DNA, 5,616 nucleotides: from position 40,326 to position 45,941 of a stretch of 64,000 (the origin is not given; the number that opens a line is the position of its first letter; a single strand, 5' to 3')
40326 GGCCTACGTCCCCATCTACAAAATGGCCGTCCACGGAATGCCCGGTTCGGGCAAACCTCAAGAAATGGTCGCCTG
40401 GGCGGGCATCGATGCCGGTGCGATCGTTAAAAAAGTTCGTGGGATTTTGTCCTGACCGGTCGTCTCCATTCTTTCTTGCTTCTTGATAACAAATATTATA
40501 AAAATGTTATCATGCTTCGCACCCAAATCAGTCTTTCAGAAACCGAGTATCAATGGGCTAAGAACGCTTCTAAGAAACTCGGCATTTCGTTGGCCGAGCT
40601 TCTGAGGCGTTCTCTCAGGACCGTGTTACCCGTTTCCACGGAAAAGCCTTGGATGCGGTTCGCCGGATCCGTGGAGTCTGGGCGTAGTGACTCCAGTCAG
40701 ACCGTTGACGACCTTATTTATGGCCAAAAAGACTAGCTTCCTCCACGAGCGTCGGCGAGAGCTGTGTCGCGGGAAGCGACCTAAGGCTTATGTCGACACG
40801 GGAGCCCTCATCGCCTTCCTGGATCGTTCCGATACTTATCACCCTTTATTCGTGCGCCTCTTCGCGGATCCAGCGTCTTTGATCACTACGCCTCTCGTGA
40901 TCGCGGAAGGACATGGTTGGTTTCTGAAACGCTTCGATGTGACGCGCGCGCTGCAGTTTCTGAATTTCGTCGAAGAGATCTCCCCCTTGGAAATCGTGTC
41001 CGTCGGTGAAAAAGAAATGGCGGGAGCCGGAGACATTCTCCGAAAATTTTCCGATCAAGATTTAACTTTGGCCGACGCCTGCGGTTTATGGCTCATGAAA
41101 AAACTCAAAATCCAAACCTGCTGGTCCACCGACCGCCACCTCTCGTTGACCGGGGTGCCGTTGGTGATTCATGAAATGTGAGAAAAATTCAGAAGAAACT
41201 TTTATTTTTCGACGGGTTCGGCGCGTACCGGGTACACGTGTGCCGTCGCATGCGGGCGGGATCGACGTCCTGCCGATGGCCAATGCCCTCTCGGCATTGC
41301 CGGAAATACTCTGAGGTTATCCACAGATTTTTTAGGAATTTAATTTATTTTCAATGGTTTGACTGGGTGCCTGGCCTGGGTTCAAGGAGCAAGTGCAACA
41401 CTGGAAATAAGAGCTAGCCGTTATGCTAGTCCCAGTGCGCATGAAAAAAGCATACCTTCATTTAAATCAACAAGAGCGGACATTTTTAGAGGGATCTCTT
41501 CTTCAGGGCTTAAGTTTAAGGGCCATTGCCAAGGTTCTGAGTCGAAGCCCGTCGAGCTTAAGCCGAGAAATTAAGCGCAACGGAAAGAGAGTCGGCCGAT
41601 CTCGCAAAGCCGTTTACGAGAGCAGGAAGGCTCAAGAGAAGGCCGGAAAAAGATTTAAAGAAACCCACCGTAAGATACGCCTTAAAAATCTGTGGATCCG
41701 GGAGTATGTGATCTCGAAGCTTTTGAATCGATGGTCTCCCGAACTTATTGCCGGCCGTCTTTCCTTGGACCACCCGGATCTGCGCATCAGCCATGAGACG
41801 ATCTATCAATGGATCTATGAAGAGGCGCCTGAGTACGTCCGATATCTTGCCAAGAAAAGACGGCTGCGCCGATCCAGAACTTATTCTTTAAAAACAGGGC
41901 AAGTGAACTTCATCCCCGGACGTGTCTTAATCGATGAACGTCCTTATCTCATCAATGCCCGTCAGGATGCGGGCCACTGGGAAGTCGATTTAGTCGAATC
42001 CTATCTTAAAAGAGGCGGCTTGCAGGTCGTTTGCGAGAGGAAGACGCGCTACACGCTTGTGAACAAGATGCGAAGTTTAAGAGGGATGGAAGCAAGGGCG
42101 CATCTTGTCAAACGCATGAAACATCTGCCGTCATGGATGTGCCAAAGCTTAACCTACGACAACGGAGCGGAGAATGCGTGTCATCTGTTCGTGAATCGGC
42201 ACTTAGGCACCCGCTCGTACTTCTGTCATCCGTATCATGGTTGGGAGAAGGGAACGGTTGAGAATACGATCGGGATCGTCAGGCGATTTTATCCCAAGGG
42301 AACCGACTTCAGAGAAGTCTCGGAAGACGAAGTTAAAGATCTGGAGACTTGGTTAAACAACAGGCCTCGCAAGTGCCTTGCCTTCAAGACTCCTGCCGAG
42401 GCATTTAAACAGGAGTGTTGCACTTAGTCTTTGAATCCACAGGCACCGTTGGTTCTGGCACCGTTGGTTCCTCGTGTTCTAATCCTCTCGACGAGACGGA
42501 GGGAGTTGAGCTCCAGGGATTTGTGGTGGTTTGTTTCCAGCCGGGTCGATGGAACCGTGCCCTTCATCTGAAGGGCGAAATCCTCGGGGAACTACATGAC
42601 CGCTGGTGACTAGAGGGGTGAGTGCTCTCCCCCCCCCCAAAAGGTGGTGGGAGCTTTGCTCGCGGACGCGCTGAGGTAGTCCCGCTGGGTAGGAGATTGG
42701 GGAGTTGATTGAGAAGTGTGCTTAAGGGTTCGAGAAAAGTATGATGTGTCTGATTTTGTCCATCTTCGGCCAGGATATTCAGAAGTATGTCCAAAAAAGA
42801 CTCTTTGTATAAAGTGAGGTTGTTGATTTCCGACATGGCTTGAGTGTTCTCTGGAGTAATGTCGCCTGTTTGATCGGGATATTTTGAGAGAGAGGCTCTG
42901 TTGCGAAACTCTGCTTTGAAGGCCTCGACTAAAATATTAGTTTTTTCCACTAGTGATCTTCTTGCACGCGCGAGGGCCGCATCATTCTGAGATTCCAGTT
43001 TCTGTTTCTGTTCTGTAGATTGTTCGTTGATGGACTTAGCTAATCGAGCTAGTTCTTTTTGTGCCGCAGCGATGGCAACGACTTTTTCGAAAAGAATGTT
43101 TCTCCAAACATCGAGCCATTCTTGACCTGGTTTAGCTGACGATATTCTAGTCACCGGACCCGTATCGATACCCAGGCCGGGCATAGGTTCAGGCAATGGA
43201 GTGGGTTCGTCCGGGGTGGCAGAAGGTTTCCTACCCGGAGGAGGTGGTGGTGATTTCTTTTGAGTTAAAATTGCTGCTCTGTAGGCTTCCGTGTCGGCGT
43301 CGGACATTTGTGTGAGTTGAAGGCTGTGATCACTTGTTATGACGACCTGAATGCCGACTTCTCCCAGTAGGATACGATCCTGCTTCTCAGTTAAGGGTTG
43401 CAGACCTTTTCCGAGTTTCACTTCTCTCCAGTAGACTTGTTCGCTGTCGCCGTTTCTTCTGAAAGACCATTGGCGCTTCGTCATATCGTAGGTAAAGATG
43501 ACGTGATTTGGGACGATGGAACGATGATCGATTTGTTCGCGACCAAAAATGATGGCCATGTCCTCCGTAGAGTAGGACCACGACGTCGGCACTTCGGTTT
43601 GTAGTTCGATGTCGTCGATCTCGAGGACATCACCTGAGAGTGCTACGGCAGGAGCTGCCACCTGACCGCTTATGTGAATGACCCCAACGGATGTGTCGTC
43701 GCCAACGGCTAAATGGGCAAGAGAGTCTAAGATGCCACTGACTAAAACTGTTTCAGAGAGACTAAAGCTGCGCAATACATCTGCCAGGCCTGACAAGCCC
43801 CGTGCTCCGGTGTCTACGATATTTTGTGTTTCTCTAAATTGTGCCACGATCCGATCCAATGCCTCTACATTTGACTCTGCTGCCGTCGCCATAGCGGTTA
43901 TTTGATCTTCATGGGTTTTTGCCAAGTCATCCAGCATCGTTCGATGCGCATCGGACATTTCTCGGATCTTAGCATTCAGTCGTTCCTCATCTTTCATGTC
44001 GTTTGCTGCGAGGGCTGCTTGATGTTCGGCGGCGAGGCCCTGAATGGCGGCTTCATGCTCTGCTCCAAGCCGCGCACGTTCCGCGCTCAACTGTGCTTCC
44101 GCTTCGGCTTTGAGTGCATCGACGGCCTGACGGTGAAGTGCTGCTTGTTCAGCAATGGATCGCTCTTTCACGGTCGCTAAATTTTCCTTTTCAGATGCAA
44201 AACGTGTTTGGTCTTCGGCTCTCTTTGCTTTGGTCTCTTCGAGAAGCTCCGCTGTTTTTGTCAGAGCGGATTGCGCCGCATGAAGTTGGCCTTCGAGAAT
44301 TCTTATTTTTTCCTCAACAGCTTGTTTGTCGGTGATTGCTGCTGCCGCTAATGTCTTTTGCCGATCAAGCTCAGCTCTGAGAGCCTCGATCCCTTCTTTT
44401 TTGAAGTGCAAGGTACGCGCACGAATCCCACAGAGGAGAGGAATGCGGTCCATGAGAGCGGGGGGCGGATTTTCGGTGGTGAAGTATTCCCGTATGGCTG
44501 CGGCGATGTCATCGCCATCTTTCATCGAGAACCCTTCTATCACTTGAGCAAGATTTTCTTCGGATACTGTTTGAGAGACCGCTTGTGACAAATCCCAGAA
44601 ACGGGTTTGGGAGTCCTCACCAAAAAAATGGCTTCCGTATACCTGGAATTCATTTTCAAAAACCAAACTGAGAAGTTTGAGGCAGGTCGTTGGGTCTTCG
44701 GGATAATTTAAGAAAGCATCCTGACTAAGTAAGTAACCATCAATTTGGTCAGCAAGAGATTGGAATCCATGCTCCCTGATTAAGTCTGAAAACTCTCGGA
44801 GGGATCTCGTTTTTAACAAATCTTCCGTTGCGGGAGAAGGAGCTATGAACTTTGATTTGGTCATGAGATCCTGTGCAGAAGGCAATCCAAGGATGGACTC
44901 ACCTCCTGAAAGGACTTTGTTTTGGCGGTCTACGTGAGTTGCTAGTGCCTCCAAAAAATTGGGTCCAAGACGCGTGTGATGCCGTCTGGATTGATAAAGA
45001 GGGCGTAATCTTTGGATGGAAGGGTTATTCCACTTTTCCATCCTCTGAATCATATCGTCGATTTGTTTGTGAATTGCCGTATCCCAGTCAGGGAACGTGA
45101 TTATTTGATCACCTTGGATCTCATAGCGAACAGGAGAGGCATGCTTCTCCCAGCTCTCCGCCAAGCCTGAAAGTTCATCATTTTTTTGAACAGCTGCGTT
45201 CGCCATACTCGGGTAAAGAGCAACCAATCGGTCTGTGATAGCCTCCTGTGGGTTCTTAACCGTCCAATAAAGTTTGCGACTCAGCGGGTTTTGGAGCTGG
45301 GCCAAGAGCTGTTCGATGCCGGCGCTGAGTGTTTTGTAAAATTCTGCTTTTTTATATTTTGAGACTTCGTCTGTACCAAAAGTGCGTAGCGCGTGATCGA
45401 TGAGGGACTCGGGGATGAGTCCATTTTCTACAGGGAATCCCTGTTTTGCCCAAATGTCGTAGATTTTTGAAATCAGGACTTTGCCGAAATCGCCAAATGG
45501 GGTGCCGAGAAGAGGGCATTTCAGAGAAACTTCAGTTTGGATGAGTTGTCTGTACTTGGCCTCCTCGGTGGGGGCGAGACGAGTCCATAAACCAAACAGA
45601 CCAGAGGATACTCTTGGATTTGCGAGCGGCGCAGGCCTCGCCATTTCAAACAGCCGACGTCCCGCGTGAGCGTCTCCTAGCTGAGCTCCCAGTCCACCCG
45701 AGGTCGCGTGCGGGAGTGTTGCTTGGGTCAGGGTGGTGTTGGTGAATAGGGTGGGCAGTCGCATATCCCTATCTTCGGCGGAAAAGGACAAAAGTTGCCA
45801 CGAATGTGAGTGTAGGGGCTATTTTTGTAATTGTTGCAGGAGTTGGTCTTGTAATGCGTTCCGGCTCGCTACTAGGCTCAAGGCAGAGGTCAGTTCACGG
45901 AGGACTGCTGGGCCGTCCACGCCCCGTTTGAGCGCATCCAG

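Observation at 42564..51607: Operon of four large uncharacterised proteins, partly low-GC, next to an IS30 and TA modules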

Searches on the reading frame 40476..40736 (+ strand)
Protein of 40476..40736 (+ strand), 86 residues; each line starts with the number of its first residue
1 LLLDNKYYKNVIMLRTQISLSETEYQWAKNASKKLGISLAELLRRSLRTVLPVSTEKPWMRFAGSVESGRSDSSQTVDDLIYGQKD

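Call 91: search_protein_families(library=pfam, proteins=[window:40476-40736:+], max_evalue=0.1)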
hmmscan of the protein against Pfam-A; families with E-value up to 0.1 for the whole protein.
window:40476-40736:+ (86 aa): 2 families
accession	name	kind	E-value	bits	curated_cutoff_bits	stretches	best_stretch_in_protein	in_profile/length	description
PF21721.2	Gp38_N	-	0.019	15.4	25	0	21-38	14-31/40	Phage tail fibre adhesin Gp38 N-terminal domain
PF21983.2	NikA-like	-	0.067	13.8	27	1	17-47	8-38/72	Mobilization protein NikA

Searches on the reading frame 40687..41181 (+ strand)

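Call 3: search_protein_families(library=pfam, proteins=[window:40687-41181:+], max_evalue=0.1)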
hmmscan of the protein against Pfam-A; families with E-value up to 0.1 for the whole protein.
window:40687-41181:+ (164 aa): 1 family
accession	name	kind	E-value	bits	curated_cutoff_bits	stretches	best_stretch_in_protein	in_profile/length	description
PF01850.27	PIN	-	1.5e-07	32.5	23.6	1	35-153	2-115/120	PIN domain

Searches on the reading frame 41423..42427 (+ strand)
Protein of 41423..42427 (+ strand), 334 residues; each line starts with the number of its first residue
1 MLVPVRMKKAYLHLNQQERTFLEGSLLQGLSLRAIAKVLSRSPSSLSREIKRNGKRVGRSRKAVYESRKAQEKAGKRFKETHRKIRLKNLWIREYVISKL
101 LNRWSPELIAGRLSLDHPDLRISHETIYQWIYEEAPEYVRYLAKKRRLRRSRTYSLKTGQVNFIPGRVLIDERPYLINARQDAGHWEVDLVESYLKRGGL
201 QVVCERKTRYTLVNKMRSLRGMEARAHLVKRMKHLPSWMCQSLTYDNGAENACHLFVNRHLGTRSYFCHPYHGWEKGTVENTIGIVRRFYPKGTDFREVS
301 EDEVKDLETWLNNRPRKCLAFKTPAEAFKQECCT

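Call 3: search_protein_families(library=pfam, proteins=[window:41423-42427:+], max_evalue=0.1)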
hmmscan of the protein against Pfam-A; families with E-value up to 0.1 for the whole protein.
window:41423-42427:+ (334 aa): 4 families
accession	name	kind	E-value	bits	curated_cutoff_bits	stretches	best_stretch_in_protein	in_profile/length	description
PF13936.12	HTH_38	-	1.5e-11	44.3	27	1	11-53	2-44/44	Helix-turn-helix domain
PF13384.12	HTH_23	-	2.3e-05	24.5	24.6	1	27-52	15-40/50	Homeodomain-like domain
PF13565.12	HTH_32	-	5.6e-05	24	33.7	1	92-130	33-72/73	Homeodomain-like domain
PF08281.18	Sigma70_r4_2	-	0.012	15.7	25.7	1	12-52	9-49/54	Sigma-70, region 4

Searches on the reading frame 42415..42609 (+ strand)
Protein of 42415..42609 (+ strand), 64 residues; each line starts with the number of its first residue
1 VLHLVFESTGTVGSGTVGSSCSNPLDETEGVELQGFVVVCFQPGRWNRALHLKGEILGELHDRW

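Call 91: search_protein_families(library=pfam, proteins=[window:42415-42609:+], max_evalue=0.1)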
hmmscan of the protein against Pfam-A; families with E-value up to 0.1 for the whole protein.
window:42415-42609:+ (64 aa): 0 families

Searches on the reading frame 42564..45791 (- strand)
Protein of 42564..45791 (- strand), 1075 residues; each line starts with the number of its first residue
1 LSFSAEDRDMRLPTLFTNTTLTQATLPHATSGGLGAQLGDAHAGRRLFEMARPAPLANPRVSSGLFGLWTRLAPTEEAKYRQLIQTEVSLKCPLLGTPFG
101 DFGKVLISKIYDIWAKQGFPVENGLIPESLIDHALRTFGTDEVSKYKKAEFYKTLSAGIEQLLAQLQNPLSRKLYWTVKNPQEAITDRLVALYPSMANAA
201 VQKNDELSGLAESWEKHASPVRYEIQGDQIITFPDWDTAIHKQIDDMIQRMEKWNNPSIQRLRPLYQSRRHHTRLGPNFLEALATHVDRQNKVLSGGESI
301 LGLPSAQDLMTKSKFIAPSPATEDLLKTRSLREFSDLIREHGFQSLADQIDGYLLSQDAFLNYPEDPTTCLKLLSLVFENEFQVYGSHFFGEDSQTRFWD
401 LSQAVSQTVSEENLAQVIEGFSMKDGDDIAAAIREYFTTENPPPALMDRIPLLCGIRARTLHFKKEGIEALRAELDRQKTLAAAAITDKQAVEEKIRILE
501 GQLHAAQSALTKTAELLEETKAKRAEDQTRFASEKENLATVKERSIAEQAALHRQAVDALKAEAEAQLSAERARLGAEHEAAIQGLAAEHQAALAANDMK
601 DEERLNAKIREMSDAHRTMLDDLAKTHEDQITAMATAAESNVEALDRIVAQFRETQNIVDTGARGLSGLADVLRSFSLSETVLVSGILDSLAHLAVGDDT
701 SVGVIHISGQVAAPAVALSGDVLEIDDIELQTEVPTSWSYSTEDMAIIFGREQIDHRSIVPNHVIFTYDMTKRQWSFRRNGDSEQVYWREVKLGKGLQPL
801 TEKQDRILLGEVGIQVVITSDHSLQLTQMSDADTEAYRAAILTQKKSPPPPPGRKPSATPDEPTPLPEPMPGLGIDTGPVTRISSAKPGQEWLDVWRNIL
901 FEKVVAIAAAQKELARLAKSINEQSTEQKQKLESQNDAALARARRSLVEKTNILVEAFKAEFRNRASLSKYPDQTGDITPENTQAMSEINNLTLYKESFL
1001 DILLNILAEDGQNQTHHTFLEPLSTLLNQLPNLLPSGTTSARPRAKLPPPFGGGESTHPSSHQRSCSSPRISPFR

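Call 3: search_protein_families(library=pfam, proteins=[window:42564-45791:-], max_evalue=0.1)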
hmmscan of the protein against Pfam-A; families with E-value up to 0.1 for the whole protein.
window:42564-45791:- (1075 aa): 0 families

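Call 4: search_protein_families(library=padloc, proteins=[window:42564-45791:-], max_evalue=0.1)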
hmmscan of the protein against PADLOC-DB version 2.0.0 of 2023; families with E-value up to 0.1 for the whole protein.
window:42564-45791:- (1075 aa): 1 family
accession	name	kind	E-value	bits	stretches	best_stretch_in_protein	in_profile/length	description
PDLC00647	ZorA3|ZorA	-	0.064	9.7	1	453-653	378-570/780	MotA/ExbB/TolQ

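Call 10: search_protein_families(library=ncbifam, proteins=[window:42564-45791:-], max_evalue=0.1)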
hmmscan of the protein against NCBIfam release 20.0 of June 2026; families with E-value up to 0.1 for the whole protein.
window:42564-45791:- (1075 aa): 0 families

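Call 13: search_solved_structures(query=window:42564-45791:-, max_evalue=1)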
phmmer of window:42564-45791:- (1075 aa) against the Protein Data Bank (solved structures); distinct sequences matched with E-value up to 1: 5.
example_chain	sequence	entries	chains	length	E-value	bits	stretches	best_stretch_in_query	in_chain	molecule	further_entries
6w08_A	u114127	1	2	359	0.068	14.3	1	593-686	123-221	Motility Associated Killing Factor E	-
6tao_A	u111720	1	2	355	0.08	14.1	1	593-686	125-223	Non-hemolytic enterotoxin lytic component L1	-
3kkd_A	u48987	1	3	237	0.21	12.7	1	587-661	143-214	transcriptional regulator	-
6i9v_A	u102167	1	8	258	0.24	12.5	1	686-787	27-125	Putative oxidoreductase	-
6i9w_A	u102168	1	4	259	0.24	12.5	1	686-787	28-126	Putative oxidoreductase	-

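Call 23: find_homologous_proteins(query=window:42564-45791:-, max_evalue=0.001)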
Query window:42564-45791:- (1075 aa): 1 proteins with E <= 0.001 among 8000 candidates.
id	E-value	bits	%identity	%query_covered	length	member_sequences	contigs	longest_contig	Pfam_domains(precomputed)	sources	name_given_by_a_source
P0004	0.0e+0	2378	100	99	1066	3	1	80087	-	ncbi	-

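Call 36: search_dna_similar(query=window:42564-45791:-, collection=plasmids, mode=protein, max_evalue=0.001, max_rows=10)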
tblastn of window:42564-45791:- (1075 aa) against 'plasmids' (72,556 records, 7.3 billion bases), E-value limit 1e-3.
No match.

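Call 113: search_protein_families(library=phrogs, proteins=[window:42564-45791:-], max_evalue=0.01)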
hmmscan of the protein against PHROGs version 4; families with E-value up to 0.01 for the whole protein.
window:42564-45791:- (1075 aa): 0 families

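Call 124: find_encoding_contigs(protein=P0004, flank=3000, max_places=4)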
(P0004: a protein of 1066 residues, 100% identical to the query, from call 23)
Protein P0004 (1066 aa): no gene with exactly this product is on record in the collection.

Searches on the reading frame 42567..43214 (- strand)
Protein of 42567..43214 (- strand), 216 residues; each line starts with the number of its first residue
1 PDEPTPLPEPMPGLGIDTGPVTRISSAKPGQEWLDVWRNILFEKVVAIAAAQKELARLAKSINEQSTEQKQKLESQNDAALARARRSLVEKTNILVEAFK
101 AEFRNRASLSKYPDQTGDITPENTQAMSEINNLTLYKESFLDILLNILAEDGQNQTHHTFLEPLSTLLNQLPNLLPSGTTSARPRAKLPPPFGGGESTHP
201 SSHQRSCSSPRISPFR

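Call 40: search_protein_families(library=pfam, proteins=[window:42567-43214:-], max_evalue=10)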
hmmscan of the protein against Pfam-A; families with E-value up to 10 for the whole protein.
seq(216 aa): 2 families
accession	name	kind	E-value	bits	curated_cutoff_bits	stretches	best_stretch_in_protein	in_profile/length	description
PF16413.10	Mlh1_C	-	0.025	14.4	25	1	52-123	83-155/264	DNA mismatch repair protein Mlh1 C-terminus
PF03224.20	V-ATPase_H_N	-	0.026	14.4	25.7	1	38-172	13-137/314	V-ATPase subunit H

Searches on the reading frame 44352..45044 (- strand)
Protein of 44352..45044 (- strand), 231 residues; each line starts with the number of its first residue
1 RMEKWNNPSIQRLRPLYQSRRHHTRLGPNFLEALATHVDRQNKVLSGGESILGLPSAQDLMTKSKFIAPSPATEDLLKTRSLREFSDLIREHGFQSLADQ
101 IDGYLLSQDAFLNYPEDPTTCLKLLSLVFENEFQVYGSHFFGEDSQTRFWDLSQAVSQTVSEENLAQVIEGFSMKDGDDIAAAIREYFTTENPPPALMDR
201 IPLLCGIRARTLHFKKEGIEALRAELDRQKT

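Call 40: search_protein_families(library=pfam, proteins=[window:44352-45044:-], max_evalue=10)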
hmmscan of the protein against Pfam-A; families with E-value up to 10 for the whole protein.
seq(231 aa): 1 family
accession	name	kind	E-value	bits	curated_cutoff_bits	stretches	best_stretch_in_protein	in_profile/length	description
PF06135.17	IreB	-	0.11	13.2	25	1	80-110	18-47/78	IreB regulatory phosphoprotein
